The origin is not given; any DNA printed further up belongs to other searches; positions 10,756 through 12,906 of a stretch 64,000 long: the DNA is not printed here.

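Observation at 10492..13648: Compact three-gene cluster: OM barrel, MshEN-domain processive GT2 synthase and CheY receiver (candidate c-di-GMP-gated exopolysaccharide secretion module)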

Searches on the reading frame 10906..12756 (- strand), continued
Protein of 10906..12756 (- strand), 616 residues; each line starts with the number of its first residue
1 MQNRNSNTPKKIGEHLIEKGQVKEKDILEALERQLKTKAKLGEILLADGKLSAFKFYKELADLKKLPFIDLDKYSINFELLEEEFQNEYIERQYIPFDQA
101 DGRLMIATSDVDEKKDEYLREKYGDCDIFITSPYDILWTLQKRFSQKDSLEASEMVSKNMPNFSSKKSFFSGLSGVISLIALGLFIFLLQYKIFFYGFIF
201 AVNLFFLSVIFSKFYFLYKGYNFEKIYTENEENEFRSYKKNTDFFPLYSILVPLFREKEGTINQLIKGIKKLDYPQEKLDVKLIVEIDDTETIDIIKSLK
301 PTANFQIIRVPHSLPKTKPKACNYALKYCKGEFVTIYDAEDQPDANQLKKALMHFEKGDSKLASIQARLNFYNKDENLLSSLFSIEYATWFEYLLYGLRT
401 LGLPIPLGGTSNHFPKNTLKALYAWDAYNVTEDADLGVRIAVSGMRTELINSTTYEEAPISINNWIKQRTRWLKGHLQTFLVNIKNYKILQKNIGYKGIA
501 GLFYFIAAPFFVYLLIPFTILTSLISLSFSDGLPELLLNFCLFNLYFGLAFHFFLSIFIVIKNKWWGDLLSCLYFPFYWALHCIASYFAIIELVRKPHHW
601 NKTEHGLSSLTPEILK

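Call 39: find_encoding_contigs(protein=P0011, flank=6000, max_places=1)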
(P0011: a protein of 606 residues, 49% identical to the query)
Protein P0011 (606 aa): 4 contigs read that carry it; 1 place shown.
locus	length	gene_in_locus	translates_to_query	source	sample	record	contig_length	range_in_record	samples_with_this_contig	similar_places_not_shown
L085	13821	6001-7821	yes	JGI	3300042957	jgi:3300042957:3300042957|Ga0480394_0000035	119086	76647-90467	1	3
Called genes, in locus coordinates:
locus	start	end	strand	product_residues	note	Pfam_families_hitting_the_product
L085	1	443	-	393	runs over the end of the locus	PF02119:FlgI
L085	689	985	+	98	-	-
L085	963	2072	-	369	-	PF01098:FTSW_RODA_SPOVE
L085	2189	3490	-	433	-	PF00375:SDF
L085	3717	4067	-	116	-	-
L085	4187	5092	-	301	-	PF02219:MTHFR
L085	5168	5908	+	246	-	PF04333:MlaA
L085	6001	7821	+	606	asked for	PF00535:Glycos_transf_2 (weak), PF13641:Glyco_tranf_2_3, PF13632:Glyco_trans_2_3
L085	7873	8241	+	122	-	PF00072:Response_reg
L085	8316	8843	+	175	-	PF00578:AhpC-TSA, PF08534:Redoxin, PF13098:Thioredoxin_2 (weak), PF13905:Thioredoxin_8 (weak)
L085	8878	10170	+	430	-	-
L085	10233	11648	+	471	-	PF00330:Aconitase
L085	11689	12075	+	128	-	PF05635:23S_rRNA_IVP, PF22296:bAvd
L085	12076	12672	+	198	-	PF00694:Aconitase_C, PF27512:LeuD (weak), PF27434:LeuD_C (weak)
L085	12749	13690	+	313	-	PF13793:Pribosyltran_N, PF00156:Pribosyltran, PF14572:Pribosyl_synth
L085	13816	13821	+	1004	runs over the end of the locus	PF00311:PEPcase, PF14010:PEPcase_2 (weak)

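Call 40: find_encoding_contigs(protein=P0084, flank=6000, max_places=1)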
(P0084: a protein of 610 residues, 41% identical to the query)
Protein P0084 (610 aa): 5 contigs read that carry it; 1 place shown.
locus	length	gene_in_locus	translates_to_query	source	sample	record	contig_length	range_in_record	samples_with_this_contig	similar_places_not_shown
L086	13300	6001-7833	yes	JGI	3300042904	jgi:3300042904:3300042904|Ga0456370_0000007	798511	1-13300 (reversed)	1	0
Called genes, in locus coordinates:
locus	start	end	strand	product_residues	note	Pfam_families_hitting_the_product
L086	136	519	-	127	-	PF01192:RNA_pol_Rpb6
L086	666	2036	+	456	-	PF02881:SRP54_N, PF00448:SRP54, PF02978:SRP_SPB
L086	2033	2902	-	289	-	PF00561:Abhydrolase_1, PF12146:Hydrolase_4, PF12697:Abhydrolase_6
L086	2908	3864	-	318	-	PF03994:DUF350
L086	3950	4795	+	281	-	-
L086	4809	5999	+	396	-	PF17785:PUA_3, PF10672:Methyltrans_SAM, PF03602:Cons_hypoth95, PF05175:MTS, PF13847:Methyltransf_31, PF13649:Methyltransf_25 (weak)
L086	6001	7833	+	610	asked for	PF05157:MshEN, PF00535:Glycos_transf_2, PF13641:Glyco_tranf_2_3, PF13632:Glyco_trans_2_3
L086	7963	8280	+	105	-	PF00166:Cpn10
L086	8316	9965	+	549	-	-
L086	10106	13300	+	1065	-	?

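Call 54: search_solved_structures(query=window:10906-12756:-, max_evalue=0.001)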
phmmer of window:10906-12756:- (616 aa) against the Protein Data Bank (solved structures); distinct sequences matched with E-value up to 0.001: 10.
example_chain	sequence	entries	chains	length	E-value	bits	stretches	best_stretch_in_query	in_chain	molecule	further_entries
7lby_A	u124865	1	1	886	8.9e-11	44.1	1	238-523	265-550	Cellulose synthase catalytic subunit [UDP-forming]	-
9b8v_E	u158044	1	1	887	8.9e-11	44.1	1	238-523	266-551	Cellulose synthase catalytic subunit [UDP-forming]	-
9fmv_A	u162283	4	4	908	9.3e-11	44.1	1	238-523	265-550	Cellulose synthase catalytic subunit [UDP-forming]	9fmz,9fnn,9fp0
6f8l_G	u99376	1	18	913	1.3e-08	37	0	10-71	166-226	Type IV pilus assembly protein PilF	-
5tze_C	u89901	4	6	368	3.8e-07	32.1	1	248-362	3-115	Glycosyl transferase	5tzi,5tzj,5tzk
5tz8_A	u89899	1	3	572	1.1e-06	30.6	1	248-362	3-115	Glycosyl transferase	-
5htl_A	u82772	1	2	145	2.5e-05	26.1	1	9-81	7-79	MSHA biogenesis protein MshE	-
5ej1_A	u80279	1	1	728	4.8e-05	25.2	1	321-530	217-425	Putative cellulose synthase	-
4hg6_A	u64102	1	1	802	6.4e-05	24.8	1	321-530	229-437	Cellulose Synthase Subunit A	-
4p00_A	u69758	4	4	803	6.4e-05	24.8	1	321-530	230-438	Cellulose Synthase A subunit | Cellulose Synthase subunit A | Putative cellulose synthase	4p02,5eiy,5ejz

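Call 66: predict_structure(alignment_id=A2)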
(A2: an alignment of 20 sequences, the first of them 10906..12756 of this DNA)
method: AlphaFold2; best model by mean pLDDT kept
length: 616 residues; sequences in the alignment: 20
mean_pLDDT: 90.1   pTM: 0.88
mean pLDDT of the five models: 90.1, 89.4, 89.1, 88.4, 88.1
residues with pLDDT >= 90: 459; 70-90: 136; 50-70: 14; < 50: 7
segments of 3 or more residues with pLDDT < 50: 1-7
pLDDT, mean of each block of 10 residues (from residue 1): 49 93 94 91 92 93 94 93 94 94 92 89 94 92 93 92 79 76 89 91 95 95 93 91 86 91 91 94 93 94 92 84 93 93 93 92 95 93 95 95 88 95 90 89 93 92 92 91 89 92 93 91 80 88 92 96 94 92 94 85 76 60
secondary structure, 60 per line:
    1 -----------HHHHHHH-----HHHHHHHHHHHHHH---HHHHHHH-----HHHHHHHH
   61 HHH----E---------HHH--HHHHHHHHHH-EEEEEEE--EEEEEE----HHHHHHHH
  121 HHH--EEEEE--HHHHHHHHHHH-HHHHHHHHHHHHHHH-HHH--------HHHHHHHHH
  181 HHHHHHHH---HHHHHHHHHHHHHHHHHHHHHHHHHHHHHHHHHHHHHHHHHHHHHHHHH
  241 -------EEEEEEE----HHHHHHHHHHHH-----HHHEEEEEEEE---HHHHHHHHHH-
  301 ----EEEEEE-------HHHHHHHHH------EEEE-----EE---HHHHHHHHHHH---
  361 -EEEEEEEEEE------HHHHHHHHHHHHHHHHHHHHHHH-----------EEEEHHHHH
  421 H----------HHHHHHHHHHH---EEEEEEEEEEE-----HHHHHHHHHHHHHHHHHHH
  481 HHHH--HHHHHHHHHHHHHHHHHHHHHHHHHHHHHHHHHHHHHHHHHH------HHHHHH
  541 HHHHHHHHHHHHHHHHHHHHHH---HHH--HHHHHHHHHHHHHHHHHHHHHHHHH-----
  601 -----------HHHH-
elements in order: H12-18 H24-37 H41-47 H53-63 H83-92 E94-100 E103-108 H113-123 E126-130 H133-143 H145-159 H172-188 H192-240 E248-254 H259-270 E279-286 H290-299 E305-310 H318-326 E333-336 H347-357 E362-371 H378-400 E412-415 H416-421 H432-442 E446-456 H462-484 H487-528 H535-562 H571-595 H612-615

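Call 68: find_related_loci(query=window:10906-12756:-, collection=metagenome_contigs, flank=4000)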
Query window:10906-12756:- (616 aa) in metagenome_contigs; peptide patterns used: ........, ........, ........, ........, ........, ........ (x = any residue, [..] = any of these).
117 stretches matched a pattern; 2 encode a relative of the query (tblastn E <= 1e-3); 2 distinct loci.
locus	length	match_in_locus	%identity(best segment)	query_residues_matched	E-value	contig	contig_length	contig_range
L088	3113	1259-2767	37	88-609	6e-102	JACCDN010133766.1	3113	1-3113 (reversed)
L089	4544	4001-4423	50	245-386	2e-36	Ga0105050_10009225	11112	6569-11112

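Call 69: fold_search(model_id=the predicted structure, library=pdb)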
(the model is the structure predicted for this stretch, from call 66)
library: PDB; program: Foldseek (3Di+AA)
matches with E <= 10: 1202; with E <= 0.001: 278
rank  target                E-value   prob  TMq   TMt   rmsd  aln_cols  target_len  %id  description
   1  8smp_A                2.7e-14  1.00  0.47  0.54   7.4       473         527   14  Xenopus laevis hyaluronan synthase 1, UDP-bound, gating loop inserted state (released 2024-05-01)
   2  9b8v_E                2.8e-14  1.00  0.45  0.33  20.8       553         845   17  AlphaFold2 informed cryo-EM model of the E. coli cellulose synthase BcsAG3B6 complex (released 2025-02-19)
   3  8smn_A                4.1e-14  1.00  0.47  0.55   5.6       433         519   16  Xenopus laevis hyaluronan synthase 1, nascent HA polymer bound state (released 2024-05-01)
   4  7sp8_A                7.3e-14  1.00  0.49  0.60   4.9       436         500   12  Chlorella virus Hyaluronan Synthase bound to UDP-GlcNAc (released 2022-04-06)
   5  7sp7_A                9.3e-14  1.00  0.48  0.58   5.5       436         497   13  Chlorella virus hyaluronan synthase inhibited by UDP (released 2022-04-06)
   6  8smm_A                9.7e-14  1.00  0.49  0.58   7.1       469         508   16  Xenopus laevis hyaluronan synthase 1 (released 2024-05-01)
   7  9yq4_A                1.3e-13  1.00  0.49  0.59   5.0       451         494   13  Chlorella virus hyaluronan synthase bound to a proofreading UDP-GlcA (released 2025-12-10)
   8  9yq5_A                2.4e-13  1.00  0.47  0.56   6.3       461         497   12  Chlorella virus hyaluronan synthase bound to an inserted UDP-GlcA (released 2025-12-10)
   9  8sne_A                2.5e-13  1.00  0.46  0.57   5.9       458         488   12  Chlorella virus Hyaluronan Synthase bound to GlcA extended GlcNAc primer and UDP (released 2024-05-01)
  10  9yq2_A                1.1e-12  1.00  0.46  0.56   5.7       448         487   12  Chlorella virus hyaluronan synthase bound to DDM (released 2025-12-10)
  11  9fmv_A                1.1e-12  1.00  0.37  0.30  24.1       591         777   16  Cryo-EM structure of the c-di-GMP-free synthase:pEtN transferase complex (BcsA-Bct-G3) from the E. coli cellulose secr (released 2024-10-16)
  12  4p00_A                1.8e-12  1.00  0.46  0.40  17.4       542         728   16  Bacterial Cellulose Synthase in complex with cyclic-di-GMP and UDP (released 2014-04-09)
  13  8snc_A                1.9e-12  1.00  0.49  0.60   4.6       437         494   12  Chlorella virus Hyaluronan Synthase bound to GlcA extended GlcNAc primer (released 2024-05-01)
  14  6yv7_A                2.2e-12  1.00  0.40  0.67   8.1       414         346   15  Mannosyltransferase PcManGT from Pyrobaculum calidifontis (released 2020-07-22)
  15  6yv7_B                2.5e-12  1.00  0.39  0.65   8.1       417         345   15  Mannosyltransferase PcManGT from Pyrobaculum calidifontis (released 2020-07-22)
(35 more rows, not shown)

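Call 70: find_encoding_contigs(protein=P0005, flank=4000, max_places=1)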
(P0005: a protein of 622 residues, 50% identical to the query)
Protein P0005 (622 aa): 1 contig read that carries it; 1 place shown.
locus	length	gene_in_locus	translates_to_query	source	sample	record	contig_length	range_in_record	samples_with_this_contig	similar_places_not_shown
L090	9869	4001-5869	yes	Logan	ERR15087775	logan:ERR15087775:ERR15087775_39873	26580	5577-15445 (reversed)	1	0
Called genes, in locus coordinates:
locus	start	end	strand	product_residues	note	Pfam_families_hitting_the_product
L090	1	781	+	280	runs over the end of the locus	PF13462:Thioredoxin_4, PF01323:DSBA (faint)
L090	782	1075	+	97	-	PF09527:ATPase_gene1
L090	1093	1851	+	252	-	PF00119:ATP-synt_A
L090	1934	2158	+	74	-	PF00137:ATP-synt_C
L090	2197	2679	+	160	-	PF02326:YMF19, PF00430:ATP-synt_B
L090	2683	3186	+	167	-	PF05405:Mt_ATP-synt_B, PF00430:ATP-synt_B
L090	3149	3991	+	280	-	-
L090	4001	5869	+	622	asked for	PF05157:MshEN (weak), PF00535:Glycos_transf_2, PF13641:Glyco_tranf_2_3, PF13632:Glyco_trans_2_3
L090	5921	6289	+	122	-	PF00072:Response_reg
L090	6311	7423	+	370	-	PF03702:AnmK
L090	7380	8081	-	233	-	PF02129:Peptidase_S15, PF12146:Hydrolase_4, PF20408:Abhydrolase_11 (weak), PF00561:Abhydrolase_1, PF00326:Peptidase_S9 (faint)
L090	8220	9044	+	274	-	PF00132:Hexapep (weak)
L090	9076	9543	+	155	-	PF02082:Rrf2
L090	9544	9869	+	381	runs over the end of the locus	PF00266:Aminotran_5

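Call 71: find_encoding_contigs(protein=P0019, flank=4000, max_places=1)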
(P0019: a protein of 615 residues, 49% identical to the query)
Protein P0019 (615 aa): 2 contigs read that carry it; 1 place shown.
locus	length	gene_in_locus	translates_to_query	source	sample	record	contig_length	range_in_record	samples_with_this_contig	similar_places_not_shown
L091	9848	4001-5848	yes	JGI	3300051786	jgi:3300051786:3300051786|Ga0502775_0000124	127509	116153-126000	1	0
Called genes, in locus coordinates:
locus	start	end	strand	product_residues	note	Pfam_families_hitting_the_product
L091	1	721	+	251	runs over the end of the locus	PF13462:Thioredoxin_4, PF01323:DSBA (faint)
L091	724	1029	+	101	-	PF09527:ATPase_gene1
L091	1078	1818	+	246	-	PF00119:ATP-synt_A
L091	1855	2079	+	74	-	PF00137:ATP-synt_C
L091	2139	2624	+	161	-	PF02326:YMF19, PF00430:ATP-synt_B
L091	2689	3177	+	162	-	PF05405:Mt_ATP-synt_B (faint), PF00430:ATP-synt_B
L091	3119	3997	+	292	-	-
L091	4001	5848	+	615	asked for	PF05157:MshEN (weak), PF13641:Glyco_tranf_2_3, PF13632:Glyco_trans_2_3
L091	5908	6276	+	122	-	PF00072:Response_reg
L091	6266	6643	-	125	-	-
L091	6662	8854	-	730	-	PF04851:ResIII, PF18766:SWI2_SNF2, PF00270:DEAD, PF00271:Helicase_C (weak)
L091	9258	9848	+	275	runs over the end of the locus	PF01978:TrmB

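Call 72: find_encoding_contigs(protein=P0032, flank=4000, max_places=1)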
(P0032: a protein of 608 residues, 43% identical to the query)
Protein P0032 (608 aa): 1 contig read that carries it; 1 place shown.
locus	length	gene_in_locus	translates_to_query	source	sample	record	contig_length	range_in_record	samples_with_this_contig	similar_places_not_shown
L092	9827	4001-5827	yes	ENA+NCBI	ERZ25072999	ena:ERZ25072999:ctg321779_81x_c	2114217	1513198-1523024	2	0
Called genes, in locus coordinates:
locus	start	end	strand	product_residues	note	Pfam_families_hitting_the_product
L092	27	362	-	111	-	PF01127:Sdh_cyt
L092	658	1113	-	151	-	PF01127:Sdh_cyt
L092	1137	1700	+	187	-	-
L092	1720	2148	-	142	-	-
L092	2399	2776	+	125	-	PF00420:Oxidored_q2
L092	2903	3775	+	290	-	PF17827:PrmC_N, PF05175:MTS, PF06325:PrmA (faint), PF13489:Methyltransf_23 (weak), PF13649:Methyltransf_25 (weak), PF13847:Methyltransf_31, PF08242:Methyltransf_12 (weak)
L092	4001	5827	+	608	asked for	PF00535:Glycos_transf_2, PF13641:Glyco_tranf_2_3, PF13632:Glyco_trans_2_3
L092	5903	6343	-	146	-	PF22817:ApeP-like, PF07977:FabA, PF22818:ApeI-like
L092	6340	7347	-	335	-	PF04613:LpxD, PF25084:LbH_EIF2B, PF25087:GMPPB_C (weak), PF00132:Hexapep, PF14602:Hexapep_2 (weak), PF00132:Hexapep (weak)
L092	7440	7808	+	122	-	-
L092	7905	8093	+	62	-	-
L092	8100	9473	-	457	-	PF17289:Terminase_6C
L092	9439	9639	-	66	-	-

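Call 73: find_encoding_contigs(protein=P0003, flank=4000, max_places=1)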
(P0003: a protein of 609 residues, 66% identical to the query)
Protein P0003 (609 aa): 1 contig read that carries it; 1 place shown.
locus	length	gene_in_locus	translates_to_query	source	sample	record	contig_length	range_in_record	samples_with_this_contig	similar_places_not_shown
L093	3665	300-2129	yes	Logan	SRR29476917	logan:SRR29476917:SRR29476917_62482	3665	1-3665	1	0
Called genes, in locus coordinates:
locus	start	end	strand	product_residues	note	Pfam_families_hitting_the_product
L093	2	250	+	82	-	?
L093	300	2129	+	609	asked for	PF05157:MshEN (faint), PF00535:Glycos_transf_2, PF13641:Glyco_tranf_2_3, PF13632:Glyco_trans_2_3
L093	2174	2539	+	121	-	PF00072:Response_reg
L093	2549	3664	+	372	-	?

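Call 86: find_homologous_proteins(query=L010:6898-7923:+, max_evalue=0.00001)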
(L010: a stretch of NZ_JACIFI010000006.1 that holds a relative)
Query L010:6898-7923:+ (341 aa): 116 proteins with E <= 0.00001 among 8000 candidates.
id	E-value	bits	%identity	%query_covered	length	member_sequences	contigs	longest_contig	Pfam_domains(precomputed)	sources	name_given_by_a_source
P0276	4.7e-228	775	99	100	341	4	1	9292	-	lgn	-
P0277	1.8e-182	625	82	100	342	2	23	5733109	-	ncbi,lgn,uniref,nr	ncbi:hypothetical protein [Xanthomonas hortorum]|uniref:Uncharacterized protein n=1 Tax=Xanthomonas 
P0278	6.2e-177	606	80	100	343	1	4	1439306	-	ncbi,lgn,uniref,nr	ncbi:hypothetical protein VC279_03580 [Xanthomonas sp. WHRI 10064A]|uniref:hypothetical protein n=1 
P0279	8.7e-177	606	80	100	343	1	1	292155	-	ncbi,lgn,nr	ncbi:hypothetical protein ASF73_18460 [Xanthomonas sp. Leaf131]|nr:hypothetical protein ASF73_18460 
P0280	4.2e-176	604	80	100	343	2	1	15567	-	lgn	-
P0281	4.7e-176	604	80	100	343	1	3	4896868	-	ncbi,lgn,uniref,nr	ncbi:hypothetical protein [Xanthomonas arboricola]|uniref:hypothetical protein n=1 Tax=Xanthomonas a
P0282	9.3e-176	603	80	100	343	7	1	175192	-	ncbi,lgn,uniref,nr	ncbi:hypothetical protein VC218_18380 [Xanthomonas nasturtii]|uniref:hypothetical protein n=1 Tax=Xa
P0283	1.0e-175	602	80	100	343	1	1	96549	-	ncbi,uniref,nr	ncbi:hypothetical protein [Xanthomonas arboricola]|uniref:hypothetical protein n=1 Tax=Xanthomonas a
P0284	1.3e-175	602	80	100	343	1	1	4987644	-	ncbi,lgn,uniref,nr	ncbi:hypothetical protein [Xanthomonas arboricola]|uniref:hypothetical protein n=1 Tax=Xanthomonas a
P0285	3.1e-175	601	80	100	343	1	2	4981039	-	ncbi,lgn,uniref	ncbi:hypothetical protein SE336_17385 [Xanthomonas arboricola]|uniref:hypothetical protein n=1 Tax=X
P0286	3.5e-175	601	79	100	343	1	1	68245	-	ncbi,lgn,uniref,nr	ncbi:hypothetical protein LL972_12930 [Xanthomonas campestris pv. asclepiadis]|uniref:hypothetical p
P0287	4.2e-175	600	81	100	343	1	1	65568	-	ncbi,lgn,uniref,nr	ncbi:hypothetical protein LN458_18680 [Xanthomonas arboricola]|uniref:hypothetical protein n=1 Tax=X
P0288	5.0e-175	600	80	100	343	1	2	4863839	-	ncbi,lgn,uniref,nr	ncbi:hypothetical protein ABQY74_016620 [Xanthomonas sp. WHRI 7064]|uniref:hypothetical protein n=1 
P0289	5.1e-175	600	80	100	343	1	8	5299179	-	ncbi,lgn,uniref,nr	ncbi:hypothetical protein VB145_04320 [Xanthomonas arboricola]|uniref:hypothetical protein n=1 Tax=X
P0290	6.9e-175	600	80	100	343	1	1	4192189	-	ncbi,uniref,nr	ncbi:hypothetical protein [Xanthomonas arboricola]|uniref:hypothetical protein n=1 Tax=Xanthomonas a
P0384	5.4e-70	255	48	84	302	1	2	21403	PF13557.13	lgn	-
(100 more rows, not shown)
